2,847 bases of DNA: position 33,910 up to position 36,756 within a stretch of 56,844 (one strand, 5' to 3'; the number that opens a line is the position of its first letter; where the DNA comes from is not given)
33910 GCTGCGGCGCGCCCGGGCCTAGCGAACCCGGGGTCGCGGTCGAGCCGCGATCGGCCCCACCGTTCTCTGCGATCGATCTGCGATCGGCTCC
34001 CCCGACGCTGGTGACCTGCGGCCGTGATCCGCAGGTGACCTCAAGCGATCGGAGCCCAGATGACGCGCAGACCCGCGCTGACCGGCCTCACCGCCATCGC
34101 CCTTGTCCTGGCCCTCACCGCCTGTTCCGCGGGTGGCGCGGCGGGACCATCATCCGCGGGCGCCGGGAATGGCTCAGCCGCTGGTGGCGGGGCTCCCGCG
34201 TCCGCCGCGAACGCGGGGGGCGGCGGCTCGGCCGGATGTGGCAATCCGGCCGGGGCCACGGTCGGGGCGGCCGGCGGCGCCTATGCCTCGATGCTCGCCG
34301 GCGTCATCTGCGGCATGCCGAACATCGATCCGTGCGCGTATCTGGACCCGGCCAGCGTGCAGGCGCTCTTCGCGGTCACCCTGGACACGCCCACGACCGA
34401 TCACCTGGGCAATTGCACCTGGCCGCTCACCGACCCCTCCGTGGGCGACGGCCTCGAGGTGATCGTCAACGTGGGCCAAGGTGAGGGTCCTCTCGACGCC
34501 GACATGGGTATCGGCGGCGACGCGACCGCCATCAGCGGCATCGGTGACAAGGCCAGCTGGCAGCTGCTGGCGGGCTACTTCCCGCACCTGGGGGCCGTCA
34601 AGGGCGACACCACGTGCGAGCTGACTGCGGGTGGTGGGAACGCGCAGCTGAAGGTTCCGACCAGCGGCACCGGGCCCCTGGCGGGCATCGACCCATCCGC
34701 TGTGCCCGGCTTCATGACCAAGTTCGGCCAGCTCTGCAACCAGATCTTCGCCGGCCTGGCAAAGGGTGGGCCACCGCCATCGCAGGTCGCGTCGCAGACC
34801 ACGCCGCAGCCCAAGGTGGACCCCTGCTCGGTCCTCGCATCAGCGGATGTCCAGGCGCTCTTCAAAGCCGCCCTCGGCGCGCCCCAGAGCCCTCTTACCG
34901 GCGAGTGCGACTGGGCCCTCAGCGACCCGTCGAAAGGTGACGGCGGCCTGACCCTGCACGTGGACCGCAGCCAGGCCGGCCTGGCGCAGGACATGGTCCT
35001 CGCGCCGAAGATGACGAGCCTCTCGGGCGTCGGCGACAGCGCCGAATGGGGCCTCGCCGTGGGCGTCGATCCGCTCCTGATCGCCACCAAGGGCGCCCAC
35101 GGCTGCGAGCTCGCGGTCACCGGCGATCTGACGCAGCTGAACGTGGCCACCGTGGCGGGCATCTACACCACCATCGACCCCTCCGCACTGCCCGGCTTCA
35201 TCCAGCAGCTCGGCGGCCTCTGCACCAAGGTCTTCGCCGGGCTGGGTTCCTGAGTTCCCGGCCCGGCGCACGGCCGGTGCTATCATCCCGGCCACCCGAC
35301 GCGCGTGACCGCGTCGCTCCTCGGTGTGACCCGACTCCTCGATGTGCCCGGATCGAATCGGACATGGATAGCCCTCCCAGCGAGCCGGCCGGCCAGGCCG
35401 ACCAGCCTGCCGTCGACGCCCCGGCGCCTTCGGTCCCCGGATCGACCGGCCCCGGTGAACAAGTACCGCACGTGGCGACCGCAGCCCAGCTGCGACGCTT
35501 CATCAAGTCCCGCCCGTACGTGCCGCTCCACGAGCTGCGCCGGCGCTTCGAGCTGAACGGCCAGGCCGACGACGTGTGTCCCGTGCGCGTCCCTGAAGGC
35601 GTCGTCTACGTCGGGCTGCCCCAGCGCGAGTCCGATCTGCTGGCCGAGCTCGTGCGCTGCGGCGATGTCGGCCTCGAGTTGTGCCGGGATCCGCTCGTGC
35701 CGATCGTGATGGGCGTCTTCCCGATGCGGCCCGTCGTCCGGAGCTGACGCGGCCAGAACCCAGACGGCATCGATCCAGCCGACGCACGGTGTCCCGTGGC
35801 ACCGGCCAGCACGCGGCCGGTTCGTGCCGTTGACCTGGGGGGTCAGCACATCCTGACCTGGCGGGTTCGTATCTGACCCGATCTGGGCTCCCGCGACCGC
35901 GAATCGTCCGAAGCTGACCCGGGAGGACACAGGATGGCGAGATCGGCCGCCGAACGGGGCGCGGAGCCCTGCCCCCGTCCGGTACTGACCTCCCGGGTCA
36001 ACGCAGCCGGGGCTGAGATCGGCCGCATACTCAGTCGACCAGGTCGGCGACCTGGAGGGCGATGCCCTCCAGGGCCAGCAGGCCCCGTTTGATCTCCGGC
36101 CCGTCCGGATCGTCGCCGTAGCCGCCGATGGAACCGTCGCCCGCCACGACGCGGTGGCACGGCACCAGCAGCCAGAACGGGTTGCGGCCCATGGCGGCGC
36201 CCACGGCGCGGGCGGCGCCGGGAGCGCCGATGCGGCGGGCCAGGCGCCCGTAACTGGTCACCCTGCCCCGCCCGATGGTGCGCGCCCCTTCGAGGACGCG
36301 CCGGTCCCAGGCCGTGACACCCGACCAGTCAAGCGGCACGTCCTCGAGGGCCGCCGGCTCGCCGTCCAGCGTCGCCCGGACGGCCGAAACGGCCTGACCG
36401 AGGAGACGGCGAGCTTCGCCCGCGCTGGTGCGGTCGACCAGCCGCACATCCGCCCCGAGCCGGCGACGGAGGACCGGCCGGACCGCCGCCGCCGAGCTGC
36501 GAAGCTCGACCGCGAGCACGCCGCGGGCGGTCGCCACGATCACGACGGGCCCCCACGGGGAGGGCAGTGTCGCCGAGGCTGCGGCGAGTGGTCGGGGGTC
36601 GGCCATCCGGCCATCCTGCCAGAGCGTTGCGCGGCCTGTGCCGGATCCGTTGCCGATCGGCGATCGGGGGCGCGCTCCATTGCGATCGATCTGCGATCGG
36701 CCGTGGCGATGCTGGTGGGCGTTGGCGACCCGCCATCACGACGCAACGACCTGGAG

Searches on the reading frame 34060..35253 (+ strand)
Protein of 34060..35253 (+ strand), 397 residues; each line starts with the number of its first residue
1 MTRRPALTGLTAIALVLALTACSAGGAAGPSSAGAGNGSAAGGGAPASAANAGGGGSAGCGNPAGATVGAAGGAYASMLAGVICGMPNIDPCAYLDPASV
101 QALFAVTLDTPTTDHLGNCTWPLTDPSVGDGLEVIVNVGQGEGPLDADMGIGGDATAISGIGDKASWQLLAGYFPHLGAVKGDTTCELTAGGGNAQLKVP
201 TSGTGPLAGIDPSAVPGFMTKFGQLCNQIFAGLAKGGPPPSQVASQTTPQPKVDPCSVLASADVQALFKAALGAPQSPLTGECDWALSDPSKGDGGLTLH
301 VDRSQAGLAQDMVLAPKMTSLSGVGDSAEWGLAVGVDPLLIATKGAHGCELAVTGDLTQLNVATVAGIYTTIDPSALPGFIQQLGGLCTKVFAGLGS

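Call 4: search_protein_families(library=pfam, proteins=[window:34060-35253:+])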
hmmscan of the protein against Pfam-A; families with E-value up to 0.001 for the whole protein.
window:34060-35253:+ (397 aa): 0 families

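Call 13: find_encoding_contigs(protein=window:34060-35253:+, flank=10000, max_places=10)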
Protein window:34060-35253:+ (397 aa): 13 contigs read that carry it; 10 places shown.
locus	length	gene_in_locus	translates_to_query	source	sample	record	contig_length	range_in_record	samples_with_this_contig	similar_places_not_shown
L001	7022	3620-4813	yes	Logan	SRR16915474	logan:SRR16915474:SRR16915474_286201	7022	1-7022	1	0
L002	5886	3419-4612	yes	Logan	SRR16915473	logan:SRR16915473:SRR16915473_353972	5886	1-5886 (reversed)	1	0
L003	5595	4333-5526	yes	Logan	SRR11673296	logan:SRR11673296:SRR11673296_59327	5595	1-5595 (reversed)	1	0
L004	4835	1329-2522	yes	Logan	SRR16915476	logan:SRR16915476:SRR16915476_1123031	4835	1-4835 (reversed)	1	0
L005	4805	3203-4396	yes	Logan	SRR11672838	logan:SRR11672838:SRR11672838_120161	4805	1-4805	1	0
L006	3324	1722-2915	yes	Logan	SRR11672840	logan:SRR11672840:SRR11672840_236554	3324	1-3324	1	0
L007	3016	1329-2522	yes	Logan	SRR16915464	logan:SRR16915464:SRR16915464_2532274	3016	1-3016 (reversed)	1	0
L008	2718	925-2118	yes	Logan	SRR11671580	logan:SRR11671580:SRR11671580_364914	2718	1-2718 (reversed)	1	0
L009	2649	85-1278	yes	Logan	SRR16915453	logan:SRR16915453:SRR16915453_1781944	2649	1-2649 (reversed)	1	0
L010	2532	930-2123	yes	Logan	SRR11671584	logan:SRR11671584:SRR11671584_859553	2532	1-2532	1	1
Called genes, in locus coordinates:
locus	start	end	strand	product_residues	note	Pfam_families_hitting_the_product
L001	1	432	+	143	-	?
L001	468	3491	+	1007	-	PF00486:Trans_reg_C (weak), PF03704:BTAD, PF13191:AAA_16 (weak)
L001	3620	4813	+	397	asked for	-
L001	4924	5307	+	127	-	-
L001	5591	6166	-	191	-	PF01035:DNA_binding_1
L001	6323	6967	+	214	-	-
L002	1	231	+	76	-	?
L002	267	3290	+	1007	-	PF00486:Trans_reg_C (weak), PF03704:BTAD, PF13424:TPR_12 (faint), PF13191:AAA_16 (weak)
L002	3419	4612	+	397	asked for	-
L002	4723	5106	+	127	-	-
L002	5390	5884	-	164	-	?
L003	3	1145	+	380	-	?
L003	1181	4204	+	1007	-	PF00486:Trans_reg_C (weak), PF03704:BTAD, PF13191:AAA_16 (weak)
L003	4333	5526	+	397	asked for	-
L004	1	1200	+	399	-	?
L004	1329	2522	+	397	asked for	-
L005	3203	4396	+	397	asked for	-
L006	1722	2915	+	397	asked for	-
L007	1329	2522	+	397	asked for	-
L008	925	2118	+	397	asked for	-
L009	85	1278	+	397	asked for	-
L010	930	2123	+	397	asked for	-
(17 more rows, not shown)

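Call 14: search_protein_families(library=ncbifam, proteins=[window:34060-35253:+], max_evalue=0.01)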
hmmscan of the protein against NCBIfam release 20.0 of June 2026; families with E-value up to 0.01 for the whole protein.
window:34060-35253:+ (397 aa): 0 families

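Call 15: find_homologous_proteins(query=window:34060-35253:+)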
Query window:34060-35253:+ (397 aa): 35 proteins with E <= 0.001 among 8000 candidates.
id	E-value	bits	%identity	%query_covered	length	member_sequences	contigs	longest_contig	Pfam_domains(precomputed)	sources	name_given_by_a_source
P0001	7.3e-252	854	100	100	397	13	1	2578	-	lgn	-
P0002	1.0e-217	742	86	100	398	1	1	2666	-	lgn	-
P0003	1.7e-215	734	91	83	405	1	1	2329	-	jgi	jgi:hypothetical protein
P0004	8.0e-214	729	91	83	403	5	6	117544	-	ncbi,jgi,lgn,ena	-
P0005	1.0e-201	689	84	83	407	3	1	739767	-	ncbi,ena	-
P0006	1.6e-192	659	77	100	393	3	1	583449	-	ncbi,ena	-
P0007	4.1e-157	542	66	100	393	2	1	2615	-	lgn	-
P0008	2.5e-96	342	74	42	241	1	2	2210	-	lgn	-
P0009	2.6e-95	339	75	42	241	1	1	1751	-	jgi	jgi:hypothetical protein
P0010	2.7e-90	322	74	44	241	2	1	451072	-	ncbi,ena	-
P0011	1.5e-82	297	67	53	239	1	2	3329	-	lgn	-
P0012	1.7e-77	280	68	44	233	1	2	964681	-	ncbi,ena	-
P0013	1.0e-76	277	65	51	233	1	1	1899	-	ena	-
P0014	2.1e-75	273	66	44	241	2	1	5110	-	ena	-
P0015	6.2e-75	272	66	44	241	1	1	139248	-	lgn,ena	-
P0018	7.7e-72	261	67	46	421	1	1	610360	-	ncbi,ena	-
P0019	6.2e-71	258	60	53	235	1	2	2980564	-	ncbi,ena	-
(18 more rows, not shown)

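Call 16: find_encoding_contigs(protein=P0004, flank=10000, max_places=3)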
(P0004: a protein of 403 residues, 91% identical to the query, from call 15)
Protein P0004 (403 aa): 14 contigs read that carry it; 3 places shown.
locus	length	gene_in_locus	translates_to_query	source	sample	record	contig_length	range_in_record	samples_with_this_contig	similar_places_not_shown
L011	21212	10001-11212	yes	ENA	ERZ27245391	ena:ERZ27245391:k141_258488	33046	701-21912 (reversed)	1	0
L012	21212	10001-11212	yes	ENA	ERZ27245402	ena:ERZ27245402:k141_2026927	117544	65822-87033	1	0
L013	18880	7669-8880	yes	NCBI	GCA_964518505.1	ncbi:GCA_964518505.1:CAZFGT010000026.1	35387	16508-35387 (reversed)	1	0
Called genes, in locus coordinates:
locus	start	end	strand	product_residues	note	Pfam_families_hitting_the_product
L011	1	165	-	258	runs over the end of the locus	PF00892:EamA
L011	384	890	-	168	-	PF00571:CBS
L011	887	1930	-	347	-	PF02775:TPP_enzyme_C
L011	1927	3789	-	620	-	PF01558:POR, PF01855:POR_N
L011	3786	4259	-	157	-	PF00571:CBS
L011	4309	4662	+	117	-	-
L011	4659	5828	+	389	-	PF01321:Creatinase_N, PF00557:Peptidase_M24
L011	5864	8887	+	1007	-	PF00486:Trans_reg_C (weak), PF03704:BTAD, PF13424:TPR_12 (faint), PF13191:AAA_16 (weak)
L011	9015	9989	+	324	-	-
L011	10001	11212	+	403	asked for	-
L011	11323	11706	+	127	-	-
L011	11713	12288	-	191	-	PF01035:DNA_binding_1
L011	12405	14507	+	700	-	-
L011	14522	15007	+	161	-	PF20791:Acyl-ACP_TE_C (faint), PF13279:4HBT_2, PF03061:4HBT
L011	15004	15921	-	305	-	PF02548:Pantoate_transf, PF13714:PEP_mutase, PF01177:Asp_Glu_race (faint)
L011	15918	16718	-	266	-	PF02569:Pantoate_ligase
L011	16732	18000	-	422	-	PF00109:ketoacyl-synt, PF02801:Ketoacyl-synt_C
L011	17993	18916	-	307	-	PF09995:MPAB_Lcp_cat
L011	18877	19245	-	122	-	-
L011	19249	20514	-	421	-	PF00109:ketoacyl-synt, PF02801:Ketoacyl-synt_C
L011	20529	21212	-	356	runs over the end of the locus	PF00698:Acyl_transf_1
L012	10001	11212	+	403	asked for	-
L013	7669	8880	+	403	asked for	-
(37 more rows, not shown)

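Call 17: find_encoding_contigs(protein=P0005, flank=10000, max_places=2)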
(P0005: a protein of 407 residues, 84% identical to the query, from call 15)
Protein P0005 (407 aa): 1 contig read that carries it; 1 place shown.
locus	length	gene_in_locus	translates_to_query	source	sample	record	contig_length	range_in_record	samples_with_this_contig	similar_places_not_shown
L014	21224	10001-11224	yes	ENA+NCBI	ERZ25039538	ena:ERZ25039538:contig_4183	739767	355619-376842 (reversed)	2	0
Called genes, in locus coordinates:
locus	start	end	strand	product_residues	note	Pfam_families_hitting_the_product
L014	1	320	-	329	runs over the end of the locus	PF00892:EamA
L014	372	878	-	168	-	PF00571:CBS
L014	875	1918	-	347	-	PF02775:TPP_enzyme_C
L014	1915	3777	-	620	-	PF01558:POR, PF01855:POR_N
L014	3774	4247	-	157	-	PF00571:CBS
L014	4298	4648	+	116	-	-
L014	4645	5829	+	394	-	PF01321:Creatinase_N, PF00557:Peptidase_M24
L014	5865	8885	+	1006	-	PF03704:BTAD, PF13424:TPR_12 (faint), PF13191:AAA_16 (weak)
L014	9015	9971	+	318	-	-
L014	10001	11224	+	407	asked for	-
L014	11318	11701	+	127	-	-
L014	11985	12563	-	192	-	PF01035:DNA_binding_1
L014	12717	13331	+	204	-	-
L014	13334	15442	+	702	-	-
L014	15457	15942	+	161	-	PF20791:Acyl-ACP_TE_C (faint), PF13279:4HBT_2, PF03061:4HBT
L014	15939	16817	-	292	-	PF02548:Pantoate_transf, PF13714:PEP_mutase, PF01177:Asp_Glu_race (faint)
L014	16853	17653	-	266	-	PF02569:Pantoate_ligase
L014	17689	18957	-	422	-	PF00109:ketoacyl-synt, PF00108:Thiolase_N (faint), PF02801:Ketoacyl-synt_C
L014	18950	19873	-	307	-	PF09995:MPAB_Lcp_cat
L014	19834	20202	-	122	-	-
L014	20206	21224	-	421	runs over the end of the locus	PF00109:ketoacyl-synt, PF02801:Ketoacyl-synt_C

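Call 18: find_encoding_contigs(protein=P0006, flank=10000, max_places=2)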
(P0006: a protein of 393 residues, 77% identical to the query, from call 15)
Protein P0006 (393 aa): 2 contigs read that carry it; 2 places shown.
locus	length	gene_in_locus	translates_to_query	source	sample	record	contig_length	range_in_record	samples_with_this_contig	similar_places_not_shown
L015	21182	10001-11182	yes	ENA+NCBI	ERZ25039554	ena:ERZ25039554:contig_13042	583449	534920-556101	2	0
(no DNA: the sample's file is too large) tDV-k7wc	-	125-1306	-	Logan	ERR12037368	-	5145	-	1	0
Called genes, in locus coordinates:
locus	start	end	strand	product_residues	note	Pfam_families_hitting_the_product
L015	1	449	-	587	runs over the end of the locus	PF00128:Alpha-amylase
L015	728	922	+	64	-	-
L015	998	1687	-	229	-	PF00072:Response_reg, PF00486:Trans_reg_C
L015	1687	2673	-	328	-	PF00512:HisKA, PF02518:HATPase_c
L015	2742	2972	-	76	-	-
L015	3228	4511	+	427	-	PF02812:ELFV_dehydrog_N, PF00208:ELFV_dehydrog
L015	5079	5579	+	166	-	PF07681:DoxX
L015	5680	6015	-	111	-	PF13470:PIN_3 (weak)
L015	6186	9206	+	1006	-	PF03704:BTAD, PF13191:AAA_16 (weak), PF13424:TPR_12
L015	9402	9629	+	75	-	-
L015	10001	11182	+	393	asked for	-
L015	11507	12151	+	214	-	-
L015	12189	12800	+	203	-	-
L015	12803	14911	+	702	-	-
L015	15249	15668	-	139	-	PF01850:PIN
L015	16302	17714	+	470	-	PF13424:TPR_12 (faint), PF00196:GerE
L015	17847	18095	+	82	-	-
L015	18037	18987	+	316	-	PF21036:EryCIII-like_N, PF00201:UDPGT, PF06722:EryCIII-like_C, PF04101:Glyco_tran_28_C (weak)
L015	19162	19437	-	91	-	-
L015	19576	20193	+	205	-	PF00440:TetR_N, PF16859:TetR_C_11 (faint)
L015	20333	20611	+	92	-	-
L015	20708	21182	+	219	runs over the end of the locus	PF00296:Bac_luciferase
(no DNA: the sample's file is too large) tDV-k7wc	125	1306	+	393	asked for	-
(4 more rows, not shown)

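Call 21: find_encoding_contigs(protein=P0012, flank=10000, max_places=2)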
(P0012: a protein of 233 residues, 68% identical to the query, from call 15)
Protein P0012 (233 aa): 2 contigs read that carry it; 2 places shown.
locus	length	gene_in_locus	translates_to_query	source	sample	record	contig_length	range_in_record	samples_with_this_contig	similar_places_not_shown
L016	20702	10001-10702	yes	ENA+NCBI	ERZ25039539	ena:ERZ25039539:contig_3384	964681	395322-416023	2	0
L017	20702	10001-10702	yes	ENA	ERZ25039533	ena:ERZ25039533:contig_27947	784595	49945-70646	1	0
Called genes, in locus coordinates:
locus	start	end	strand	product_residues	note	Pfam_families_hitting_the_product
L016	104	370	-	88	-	PF01084:Ribosomal_S18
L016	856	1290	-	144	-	PF01250:Ribosomal_S6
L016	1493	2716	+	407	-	PF00072:Response_reg, PF10609:ParA (faint), PF01656:CbiA (weak), PF13614:AAA_31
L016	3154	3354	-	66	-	PF00230:MIP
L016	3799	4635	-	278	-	PF00376:MerR, PF13411:MerR_1, PF01451:LMWPc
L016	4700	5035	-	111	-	PF01022:HTH_5, PF12840:HTH_20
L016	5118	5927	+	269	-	PF01135:PCMT (weak), PF06325:PrmA (weak), PF13489:Methyltransf_23, PF01209:Ubie_methyltran, PF13847:Methyltransf_31, PF08241:Methyltransf_11, PF08242:Methyltransf_12, PF13649:Methyltransf_25, +1 more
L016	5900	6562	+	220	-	PF04140:ICMT (weak), PF04191:PEMT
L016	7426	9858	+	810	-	PF13191:AAA_16 (weak), PF07719:TPR_2 (faint), PF13374:TPR_10 (faint), PF13424:TPR_12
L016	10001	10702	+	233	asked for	-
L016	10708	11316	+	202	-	-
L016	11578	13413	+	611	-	-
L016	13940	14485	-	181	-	PF01435:Peptidase_M48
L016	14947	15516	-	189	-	PF04011:LemA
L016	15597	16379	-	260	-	-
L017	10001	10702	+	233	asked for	-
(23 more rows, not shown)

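Call 22: find_encoding_contigs(protein=P0018, flank=10000, max_places=2)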
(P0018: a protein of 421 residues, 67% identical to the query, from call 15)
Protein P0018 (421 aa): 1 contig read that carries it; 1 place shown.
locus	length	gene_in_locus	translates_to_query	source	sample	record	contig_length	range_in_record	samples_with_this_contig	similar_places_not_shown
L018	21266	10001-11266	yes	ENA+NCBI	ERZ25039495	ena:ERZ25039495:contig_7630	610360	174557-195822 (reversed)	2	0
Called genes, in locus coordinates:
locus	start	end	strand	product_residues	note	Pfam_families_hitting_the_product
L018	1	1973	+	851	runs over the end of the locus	PF13493:DUF4118, PF13492:GAF_3 (weak), PF00512:HisKA, PF02518:HATPase_c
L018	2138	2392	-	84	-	-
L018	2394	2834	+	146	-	PF02325:CCB3_YggT (weak)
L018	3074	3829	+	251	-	PF00072:Response_reg, PF00486:Trans_reg_C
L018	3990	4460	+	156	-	-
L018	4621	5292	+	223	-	-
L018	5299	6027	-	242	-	PF14329:DUF4386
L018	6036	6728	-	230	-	PF14329:DUF4386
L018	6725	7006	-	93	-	-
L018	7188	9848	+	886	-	PF13191:AAA_16 (weak), PF25873:WHD_MalT, PF17874:TPR_MalT, PF00196:GerE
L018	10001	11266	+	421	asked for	-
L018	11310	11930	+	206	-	-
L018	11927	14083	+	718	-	-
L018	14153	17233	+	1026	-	PF03704:BTAD, PF13424:TPR_12 (faint), PF13191:AAA_16 (weak)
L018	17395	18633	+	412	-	-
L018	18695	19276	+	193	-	PF11706:zf-CGNR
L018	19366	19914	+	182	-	PF13302:Acetyltransf_3, PF00583:Acetyltransf_1, PF13523:Acetyltransf_8, PF13508:Acetyltransf_7, PF08445:FR47 (weak)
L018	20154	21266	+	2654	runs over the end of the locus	-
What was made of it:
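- L015 and L018 have a response regulator a few kb away (calls 18, 22).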

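Call 23: find_encoding_contigs(protein=P0019, flank=10000, max_places=2)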
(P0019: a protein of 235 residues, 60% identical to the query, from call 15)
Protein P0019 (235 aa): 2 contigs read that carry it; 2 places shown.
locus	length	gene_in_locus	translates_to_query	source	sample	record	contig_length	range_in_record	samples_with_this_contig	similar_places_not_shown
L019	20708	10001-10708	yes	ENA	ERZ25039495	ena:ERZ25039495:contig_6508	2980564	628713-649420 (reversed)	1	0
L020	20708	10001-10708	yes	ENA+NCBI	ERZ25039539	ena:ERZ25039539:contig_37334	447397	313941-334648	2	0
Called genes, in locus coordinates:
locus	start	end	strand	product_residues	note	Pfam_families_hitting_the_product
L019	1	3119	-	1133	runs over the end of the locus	PF13191:AAA_16, PF00196:GerE (weak)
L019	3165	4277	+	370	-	PF06224:AlkZ-like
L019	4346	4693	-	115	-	-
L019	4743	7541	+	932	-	PF13191:AAA_16, PF00196:GerE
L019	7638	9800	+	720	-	-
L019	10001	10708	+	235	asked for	-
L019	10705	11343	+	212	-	-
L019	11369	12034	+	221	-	-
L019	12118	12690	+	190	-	-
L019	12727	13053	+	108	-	-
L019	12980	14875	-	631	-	PF02629:CoA_binding, PF13380:CoA_binding_2, PF13607:Succ_CoA_lig, PF19045:Ligase_CoA_2, PF13549:ATP-grasp_5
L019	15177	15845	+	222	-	-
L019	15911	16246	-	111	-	-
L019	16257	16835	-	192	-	-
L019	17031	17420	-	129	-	-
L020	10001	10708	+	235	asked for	-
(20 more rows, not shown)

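Call 70: list_cluster_members(proteins=[P0004, P0041, P0005, P0006, P0039, P0047])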
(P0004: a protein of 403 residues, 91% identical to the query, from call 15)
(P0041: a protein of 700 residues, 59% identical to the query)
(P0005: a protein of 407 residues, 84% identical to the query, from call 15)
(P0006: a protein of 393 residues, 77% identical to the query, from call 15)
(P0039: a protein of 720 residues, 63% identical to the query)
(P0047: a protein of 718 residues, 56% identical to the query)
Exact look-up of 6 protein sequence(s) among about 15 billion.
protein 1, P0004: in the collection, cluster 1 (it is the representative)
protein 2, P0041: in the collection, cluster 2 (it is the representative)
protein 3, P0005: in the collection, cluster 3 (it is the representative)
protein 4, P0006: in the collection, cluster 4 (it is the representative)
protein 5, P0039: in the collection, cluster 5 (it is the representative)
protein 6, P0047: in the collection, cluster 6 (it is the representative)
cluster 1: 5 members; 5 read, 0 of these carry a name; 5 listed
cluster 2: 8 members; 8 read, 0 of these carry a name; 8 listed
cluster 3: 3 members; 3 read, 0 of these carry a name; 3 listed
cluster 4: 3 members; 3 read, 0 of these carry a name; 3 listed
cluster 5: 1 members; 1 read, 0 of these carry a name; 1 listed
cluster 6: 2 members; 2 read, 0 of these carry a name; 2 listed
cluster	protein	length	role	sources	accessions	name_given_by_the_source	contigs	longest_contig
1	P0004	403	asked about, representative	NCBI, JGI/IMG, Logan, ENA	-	-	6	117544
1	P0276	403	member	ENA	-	-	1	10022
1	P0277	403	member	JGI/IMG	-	-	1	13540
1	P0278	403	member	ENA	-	-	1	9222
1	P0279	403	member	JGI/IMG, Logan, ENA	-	-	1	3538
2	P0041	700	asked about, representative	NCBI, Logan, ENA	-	-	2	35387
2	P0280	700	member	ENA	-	-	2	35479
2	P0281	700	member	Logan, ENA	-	-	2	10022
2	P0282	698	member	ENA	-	-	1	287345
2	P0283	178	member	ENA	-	-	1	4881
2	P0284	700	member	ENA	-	-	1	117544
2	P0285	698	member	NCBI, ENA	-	-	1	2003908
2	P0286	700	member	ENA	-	-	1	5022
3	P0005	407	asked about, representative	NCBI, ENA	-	-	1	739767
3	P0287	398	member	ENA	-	-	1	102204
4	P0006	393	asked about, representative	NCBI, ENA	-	-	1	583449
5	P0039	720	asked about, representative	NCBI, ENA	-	-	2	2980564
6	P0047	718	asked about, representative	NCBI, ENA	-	-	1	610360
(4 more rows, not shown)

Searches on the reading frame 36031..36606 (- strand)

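Call 4: search_protein_families(library=pfam, proteins=[window:36031-36606:-])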
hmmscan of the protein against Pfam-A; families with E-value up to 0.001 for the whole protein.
window:36031-36606:- (191 aa): 1 family
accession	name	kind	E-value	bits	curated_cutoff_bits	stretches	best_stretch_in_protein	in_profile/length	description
PF01035.26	DNA_binding_1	-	3.6e-28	97.7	27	1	101-182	3-81/81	6-O-methylguanine DNA methyltransferase, DNA binding domain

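Call 14: search_protein_families(library=ncbifam, proteins=[window:36031-36606:-], max_evalue=0.01)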
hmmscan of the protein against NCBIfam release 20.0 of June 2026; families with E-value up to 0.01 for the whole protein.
window:36031-36606:- (191 aa): 5 families
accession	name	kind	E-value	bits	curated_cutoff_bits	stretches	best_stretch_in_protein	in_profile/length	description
TIGR00589.1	ogt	superfamily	2.4e-24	85.2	46.4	1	98-180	1-80/80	methylated-DNA--[protein]-cysteine S-methyltransferase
NF007626.0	PRK10286.1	equivalog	8.6e-20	71.5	192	1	74-181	64-167/171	methylated-DNA--[protein]-cysteine S-methyltransferase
NF011964.0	PRK15435.1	equivalog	2e-19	69.8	345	1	19-163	199-334/354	bifunctional DNA-binding transcriptional regulator/O6-methylguanine-DNA methyltransferase Ada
NF041132.1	DNA_protcyst_Mta_Thcoc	equivalog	5.8e-18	65.3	250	1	82-181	74-169/169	methylated-DNA--protein-cysteine methyltransferase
NF003022.0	PRK03887.1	equivalog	1.6e-17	63.9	164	1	92-182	85-170/175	methylated-DNA--protein-cysteine methyltransferase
